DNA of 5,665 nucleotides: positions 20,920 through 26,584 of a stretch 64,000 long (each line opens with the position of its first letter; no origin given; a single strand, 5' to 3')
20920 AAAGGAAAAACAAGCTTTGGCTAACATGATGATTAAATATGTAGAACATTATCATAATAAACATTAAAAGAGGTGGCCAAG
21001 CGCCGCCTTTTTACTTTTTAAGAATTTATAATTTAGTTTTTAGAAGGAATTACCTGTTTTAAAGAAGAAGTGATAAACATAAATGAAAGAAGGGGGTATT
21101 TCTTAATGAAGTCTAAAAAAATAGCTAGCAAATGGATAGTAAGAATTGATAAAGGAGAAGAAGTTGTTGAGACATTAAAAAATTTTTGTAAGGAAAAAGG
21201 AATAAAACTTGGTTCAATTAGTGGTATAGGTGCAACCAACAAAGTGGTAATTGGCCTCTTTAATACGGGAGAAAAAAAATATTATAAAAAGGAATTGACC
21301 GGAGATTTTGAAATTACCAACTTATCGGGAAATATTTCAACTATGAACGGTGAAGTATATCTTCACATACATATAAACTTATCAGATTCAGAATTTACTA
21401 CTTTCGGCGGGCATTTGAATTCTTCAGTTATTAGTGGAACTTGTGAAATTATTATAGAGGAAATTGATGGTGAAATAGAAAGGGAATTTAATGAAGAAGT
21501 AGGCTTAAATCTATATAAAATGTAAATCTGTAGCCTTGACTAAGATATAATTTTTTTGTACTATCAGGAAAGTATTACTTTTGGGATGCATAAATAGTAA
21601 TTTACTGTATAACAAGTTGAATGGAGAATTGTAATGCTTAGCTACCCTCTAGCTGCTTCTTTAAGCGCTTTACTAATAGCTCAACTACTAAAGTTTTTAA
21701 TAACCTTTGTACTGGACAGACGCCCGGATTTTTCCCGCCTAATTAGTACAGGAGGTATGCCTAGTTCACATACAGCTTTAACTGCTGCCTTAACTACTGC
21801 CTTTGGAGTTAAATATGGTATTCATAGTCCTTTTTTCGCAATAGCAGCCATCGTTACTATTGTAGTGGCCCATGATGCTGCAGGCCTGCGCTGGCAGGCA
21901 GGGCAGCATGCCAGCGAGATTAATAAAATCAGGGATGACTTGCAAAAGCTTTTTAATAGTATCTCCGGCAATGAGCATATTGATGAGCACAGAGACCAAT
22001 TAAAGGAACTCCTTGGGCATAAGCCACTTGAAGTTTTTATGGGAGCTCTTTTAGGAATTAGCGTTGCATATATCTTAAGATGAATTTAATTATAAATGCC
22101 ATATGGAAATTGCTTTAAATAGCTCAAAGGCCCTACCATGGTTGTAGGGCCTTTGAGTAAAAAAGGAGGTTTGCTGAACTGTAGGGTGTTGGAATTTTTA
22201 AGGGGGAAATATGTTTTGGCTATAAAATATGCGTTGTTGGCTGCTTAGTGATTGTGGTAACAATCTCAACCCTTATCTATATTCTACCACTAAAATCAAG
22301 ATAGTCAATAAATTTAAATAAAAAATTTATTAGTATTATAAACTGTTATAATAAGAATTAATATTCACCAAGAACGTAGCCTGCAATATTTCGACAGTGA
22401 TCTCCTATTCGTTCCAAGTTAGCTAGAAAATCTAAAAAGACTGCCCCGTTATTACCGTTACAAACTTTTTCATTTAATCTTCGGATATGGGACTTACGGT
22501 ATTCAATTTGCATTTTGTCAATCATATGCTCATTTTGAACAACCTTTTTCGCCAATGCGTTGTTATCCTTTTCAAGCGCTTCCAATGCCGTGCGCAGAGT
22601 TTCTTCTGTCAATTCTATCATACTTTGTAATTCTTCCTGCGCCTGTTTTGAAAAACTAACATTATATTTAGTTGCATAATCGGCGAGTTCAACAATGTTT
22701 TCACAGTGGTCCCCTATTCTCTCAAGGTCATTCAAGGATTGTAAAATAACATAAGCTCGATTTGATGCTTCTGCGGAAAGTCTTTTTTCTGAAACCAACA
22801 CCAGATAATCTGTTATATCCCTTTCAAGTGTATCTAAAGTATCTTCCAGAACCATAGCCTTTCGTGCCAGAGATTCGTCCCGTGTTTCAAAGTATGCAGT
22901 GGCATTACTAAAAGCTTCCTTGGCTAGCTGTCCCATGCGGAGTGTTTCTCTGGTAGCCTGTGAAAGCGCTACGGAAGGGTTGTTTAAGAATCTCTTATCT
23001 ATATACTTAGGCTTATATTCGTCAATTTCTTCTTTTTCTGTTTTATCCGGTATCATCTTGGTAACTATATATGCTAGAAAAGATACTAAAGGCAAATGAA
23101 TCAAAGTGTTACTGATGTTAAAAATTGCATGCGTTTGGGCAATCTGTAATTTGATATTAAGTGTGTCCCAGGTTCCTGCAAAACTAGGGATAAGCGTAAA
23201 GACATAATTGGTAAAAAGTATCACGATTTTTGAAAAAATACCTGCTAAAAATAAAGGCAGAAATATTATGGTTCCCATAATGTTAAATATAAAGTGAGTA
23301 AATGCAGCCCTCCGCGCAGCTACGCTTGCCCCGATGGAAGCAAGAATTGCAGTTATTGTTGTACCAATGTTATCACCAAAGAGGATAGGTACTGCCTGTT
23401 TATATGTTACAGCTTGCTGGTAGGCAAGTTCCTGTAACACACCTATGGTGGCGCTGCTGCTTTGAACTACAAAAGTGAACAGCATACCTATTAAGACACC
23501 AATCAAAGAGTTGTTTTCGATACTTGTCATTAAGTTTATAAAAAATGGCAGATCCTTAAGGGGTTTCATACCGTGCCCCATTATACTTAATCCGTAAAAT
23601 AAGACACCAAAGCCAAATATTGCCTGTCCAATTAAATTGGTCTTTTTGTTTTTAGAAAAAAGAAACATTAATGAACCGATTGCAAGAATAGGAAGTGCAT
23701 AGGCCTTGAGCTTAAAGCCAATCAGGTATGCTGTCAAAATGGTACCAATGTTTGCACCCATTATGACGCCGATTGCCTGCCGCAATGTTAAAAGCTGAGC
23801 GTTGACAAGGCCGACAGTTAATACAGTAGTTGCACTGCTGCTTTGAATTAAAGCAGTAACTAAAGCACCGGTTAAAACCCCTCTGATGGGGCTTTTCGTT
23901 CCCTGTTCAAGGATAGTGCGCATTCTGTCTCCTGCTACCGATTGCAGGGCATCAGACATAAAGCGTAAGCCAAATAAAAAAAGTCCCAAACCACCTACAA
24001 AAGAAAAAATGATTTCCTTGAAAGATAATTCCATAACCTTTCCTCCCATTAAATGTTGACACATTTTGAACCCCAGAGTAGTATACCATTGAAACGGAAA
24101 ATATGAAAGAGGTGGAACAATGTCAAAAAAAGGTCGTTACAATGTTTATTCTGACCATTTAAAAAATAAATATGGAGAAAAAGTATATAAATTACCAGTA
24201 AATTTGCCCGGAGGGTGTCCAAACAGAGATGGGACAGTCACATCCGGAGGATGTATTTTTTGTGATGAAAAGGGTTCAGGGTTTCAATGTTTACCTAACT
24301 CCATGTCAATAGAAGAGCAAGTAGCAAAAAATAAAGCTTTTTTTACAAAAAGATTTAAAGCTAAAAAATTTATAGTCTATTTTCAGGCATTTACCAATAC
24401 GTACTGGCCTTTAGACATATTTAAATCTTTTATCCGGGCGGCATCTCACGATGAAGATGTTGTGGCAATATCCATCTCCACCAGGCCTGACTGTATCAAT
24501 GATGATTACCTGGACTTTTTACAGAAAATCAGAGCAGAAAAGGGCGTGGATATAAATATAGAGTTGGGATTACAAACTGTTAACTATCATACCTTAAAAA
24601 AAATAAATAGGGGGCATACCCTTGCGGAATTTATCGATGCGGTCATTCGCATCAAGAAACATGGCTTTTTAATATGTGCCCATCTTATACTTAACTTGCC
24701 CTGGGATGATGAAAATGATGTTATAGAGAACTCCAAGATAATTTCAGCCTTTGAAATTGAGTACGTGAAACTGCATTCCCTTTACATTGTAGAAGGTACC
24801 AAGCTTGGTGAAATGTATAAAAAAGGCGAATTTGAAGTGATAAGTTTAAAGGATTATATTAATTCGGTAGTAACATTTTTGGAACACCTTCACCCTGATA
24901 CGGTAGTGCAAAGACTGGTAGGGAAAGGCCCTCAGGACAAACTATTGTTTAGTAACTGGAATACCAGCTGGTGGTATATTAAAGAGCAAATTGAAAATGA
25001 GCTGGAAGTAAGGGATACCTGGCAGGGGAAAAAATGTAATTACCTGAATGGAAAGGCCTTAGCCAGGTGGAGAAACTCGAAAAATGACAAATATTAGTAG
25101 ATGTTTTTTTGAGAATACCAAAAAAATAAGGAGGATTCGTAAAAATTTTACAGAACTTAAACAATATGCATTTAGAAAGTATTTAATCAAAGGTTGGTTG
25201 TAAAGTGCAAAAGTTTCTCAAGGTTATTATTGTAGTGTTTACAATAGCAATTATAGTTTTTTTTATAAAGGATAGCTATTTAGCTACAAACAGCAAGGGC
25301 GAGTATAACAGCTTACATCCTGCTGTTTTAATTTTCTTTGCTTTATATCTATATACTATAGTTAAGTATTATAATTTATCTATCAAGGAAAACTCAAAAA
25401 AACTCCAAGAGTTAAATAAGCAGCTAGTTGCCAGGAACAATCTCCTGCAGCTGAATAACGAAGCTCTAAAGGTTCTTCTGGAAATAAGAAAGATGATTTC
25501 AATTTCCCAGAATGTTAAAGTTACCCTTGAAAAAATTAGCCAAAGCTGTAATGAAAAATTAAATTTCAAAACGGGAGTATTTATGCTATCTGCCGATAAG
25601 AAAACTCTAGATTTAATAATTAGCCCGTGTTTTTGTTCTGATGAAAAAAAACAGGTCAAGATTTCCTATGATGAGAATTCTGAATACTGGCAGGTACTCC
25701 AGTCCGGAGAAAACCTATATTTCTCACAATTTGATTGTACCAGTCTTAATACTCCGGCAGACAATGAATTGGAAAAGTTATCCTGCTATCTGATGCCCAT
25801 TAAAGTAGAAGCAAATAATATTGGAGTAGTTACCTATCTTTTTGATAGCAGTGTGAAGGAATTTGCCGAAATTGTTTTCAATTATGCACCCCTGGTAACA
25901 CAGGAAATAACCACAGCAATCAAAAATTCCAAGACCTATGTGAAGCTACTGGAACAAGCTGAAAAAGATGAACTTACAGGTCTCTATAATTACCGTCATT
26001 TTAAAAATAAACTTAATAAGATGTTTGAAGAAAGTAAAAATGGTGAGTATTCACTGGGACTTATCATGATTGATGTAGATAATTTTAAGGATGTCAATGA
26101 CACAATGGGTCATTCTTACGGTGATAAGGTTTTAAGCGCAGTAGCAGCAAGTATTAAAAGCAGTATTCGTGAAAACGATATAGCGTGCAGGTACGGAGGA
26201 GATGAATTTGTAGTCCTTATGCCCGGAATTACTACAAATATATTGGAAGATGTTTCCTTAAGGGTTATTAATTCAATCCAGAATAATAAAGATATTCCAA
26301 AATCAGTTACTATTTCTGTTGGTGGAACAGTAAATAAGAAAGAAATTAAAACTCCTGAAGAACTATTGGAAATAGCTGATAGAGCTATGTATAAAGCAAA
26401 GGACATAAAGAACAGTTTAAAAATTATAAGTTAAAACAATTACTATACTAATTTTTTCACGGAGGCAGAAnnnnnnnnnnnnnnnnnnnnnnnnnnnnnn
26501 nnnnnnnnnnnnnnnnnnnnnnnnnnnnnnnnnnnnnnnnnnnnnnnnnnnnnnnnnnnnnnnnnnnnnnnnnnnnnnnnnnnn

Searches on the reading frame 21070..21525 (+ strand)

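Call 64: search_protein_families(library=pfam, proteins=[window:21070-21525:+], max_evalue=0.00001)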
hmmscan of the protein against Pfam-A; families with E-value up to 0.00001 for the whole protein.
window:21070-21525:+ (151 aa): 1 family
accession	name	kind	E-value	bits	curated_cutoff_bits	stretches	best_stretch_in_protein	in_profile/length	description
PF03479.20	PCC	-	5.2e-36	124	25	1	22-134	3-117/117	Plants and Prokaryotes Conserved (PCC) domain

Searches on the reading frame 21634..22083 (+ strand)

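Call 64: search_protein_families(library=pfam, proteins=[window:21634-22083:+], max_evalue=0.00001)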
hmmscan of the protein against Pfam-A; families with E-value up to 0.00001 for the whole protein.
window:21634-22083:+ (149 aa): 1 family
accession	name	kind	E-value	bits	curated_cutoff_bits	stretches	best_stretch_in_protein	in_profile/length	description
PF02681.20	DUF212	-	2.4e-42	144.6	26.5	1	4-144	4-126/126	Divergent PAP2 family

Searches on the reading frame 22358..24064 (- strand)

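Call 6: search_protein_families(library=pfam, proteins=[window:22358-24064:-], max_evalue=0.01)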
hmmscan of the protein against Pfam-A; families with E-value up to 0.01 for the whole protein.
window:22358-24064:- (568 aa): 3 families
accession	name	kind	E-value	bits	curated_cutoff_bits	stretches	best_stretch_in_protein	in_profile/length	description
PF02690.20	Na_Pi_cotrans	-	2.6e-65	219.1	29.1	2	28-163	1-136/137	Na+/Pi-cotransporter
PF01895.24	PhoU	-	7.1e-37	126.1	23.5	2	375-460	2-88/89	PhoU domain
PF01865.21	PhoU_div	-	4.2e-06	26.7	24.4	1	359-561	5-205/214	Protein of unknown function DUF47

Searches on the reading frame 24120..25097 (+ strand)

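Call 6: search_protein_families(library=pfam, proteins=[window:24120-25097:+], max_evalue=0.01)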
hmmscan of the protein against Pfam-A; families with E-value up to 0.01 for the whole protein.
window:24120-25097:+ (325 aa): 2 families
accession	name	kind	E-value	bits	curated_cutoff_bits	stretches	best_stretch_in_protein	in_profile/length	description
PF16199.10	Radical_SAM_C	-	2e-27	95.5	31.9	1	213-296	1-84/85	Radical_SAM C-terminal domain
PF04055.27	Radical_SAM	-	1.4e-14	55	29.5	1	32-201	6-159/166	Radical SAM superfamily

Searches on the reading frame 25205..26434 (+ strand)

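Call 6: search_protein_families(library=pfam, proteins=[window:25205-26434:+], max_evalue=0.01)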
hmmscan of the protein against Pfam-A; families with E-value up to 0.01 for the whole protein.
window:25205-26434:+ (409 aa): 2 families
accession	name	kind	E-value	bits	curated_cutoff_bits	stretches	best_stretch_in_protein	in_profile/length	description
PF00990.26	GGDEF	-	4.2e-42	144.1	23.8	1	253-402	2-158/161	Diguanylate cyclase, GGDEF domain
PF24898.2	GGDEF_GdpP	-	2.6e-05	24.9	30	1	289-396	1-106/126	Cyclic-di-AMP phosphodiesterase GdpP-like, GGDEF domain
